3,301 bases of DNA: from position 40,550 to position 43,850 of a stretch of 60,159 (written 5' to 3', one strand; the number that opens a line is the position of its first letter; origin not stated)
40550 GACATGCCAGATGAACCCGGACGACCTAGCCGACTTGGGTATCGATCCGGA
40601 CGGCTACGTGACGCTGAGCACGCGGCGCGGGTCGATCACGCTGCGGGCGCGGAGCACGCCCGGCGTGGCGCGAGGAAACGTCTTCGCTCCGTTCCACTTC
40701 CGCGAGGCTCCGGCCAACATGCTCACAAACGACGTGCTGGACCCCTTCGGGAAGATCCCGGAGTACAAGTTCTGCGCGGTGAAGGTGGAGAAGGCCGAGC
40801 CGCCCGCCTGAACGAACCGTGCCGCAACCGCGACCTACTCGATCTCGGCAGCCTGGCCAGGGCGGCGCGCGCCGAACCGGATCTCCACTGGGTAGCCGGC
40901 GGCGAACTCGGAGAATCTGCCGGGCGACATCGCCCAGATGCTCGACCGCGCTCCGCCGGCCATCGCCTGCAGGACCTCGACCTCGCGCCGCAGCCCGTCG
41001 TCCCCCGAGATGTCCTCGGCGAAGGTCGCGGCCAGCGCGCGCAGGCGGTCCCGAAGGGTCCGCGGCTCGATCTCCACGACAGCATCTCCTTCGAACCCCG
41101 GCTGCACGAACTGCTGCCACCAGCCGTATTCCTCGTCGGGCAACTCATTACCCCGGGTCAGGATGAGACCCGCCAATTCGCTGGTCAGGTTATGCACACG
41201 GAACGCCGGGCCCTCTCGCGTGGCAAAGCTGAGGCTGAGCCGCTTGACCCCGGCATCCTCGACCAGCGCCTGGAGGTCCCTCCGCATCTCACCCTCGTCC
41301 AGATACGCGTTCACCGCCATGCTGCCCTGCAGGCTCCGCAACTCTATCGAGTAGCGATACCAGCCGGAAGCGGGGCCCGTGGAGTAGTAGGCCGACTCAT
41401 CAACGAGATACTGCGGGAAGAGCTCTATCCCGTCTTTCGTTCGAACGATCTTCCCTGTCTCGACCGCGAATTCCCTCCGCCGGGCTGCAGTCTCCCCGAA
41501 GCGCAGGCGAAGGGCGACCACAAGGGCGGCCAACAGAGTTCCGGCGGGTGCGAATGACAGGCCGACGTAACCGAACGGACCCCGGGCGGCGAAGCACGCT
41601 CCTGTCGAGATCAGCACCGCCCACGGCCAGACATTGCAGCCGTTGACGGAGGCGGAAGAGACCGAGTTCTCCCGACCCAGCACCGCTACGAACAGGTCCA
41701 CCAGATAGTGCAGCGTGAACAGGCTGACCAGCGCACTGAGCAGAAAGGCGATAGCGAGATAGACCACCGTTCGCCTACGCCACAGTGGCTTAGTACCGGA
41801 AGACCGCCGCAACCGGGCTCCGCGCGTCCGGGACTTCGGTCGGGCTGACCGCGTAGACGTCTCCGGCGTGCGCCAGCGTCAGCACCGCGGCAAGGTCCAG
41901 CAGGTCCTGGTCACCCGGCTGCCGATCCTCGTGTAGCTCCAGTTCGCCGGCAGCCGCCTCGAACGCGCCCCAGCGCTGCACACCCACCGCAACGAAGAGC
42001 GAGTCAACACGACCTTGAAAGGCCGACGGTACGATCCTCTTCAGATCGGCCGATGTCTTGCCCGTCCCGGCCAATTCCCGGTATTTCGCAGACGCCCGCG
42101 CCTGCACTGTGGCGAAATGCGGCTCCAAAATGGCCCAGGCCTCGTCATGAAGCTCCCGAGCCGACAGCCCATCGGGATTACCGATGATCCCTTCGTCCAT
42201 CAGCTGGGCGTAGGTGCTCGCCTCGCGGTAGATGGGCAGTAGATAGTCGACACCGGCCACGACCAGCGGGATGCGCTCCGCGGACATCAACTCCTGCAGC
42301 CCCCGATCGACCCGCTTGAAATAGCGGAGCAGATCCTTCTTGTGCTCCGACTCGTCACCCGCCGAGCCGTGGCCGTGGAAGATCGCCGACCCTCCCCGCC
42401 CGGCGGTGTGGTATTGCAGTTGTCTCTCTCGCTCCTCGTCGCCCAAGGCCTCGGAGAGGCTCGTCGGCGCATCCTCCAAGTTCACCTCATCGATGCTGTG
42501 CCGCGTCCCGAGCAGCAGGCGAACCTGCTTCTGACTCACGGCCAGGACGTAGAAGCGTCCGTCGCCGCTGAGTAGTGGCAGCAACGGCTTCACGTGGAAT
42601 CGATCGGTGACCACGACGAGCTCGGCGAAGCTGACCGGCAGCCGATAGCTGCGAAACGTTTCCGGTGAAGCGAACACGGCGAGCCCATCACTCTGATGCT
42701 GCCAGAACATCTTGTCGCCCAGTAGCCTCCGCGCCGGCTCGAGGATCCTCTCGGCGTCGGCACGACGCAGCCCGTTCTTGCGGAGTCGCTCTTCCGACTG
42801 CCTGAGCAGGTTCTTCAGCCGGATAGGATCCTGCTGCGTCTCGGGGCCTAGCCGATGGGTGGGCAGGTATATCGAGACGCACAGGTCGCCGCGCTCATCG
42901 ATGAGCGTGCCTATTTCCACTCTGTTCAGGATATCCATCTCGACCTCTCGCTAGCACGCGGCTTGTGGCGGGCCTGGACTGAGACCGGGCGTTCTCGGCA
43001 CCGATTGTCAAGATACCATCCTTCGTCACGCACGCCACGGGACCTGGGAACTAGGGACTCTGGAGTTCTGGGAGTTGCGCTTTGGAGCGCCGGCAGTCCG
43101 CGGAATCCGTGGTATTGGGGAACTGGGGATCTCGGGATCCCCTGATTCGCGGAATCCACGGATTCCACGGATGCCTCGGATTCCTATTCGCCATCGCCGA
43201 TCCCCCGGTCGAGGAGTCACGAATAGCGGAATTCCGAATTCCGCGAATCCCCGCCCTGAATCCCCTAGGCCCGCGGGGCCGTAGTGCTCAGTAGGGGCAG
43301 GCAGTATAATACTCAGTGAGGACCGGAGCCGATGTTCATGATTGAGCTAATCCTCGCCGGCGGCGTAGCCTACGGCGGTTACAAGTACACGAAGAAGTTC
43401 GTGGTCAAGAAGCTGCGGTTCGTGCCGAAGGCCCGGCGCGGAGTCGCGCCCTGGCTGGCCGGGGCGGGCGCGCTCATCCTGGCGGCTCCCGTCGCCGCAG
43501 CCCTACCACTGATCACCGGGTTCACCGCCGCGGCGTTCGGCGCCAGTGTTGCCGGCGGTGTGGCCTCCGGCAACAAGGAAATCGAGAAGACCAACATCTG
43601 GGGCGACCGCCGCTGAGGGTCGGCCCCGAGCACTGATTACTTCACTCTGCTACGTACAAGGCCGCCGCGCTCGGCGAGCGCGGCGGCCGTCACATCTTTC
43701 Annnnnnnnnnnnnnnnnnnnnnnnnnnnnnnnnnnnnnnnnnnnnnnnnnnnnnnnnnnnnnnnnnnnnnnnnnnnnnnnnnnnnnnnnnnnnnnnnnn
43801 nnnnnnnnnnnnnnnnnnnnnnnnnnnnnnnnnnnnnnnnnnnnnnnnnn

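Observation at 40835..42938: eRF1-like (baeRF-type) protein translationally coupled to an uncharacterised membrane protein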

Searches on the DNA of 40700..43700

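Call 61: search_rna_families(source=window, start=40700, end=43700, threshold=evalue, max_evalue=1)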
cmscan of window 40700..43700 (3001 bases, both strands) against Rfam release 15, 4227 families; matches with E-value up to 1: 0.
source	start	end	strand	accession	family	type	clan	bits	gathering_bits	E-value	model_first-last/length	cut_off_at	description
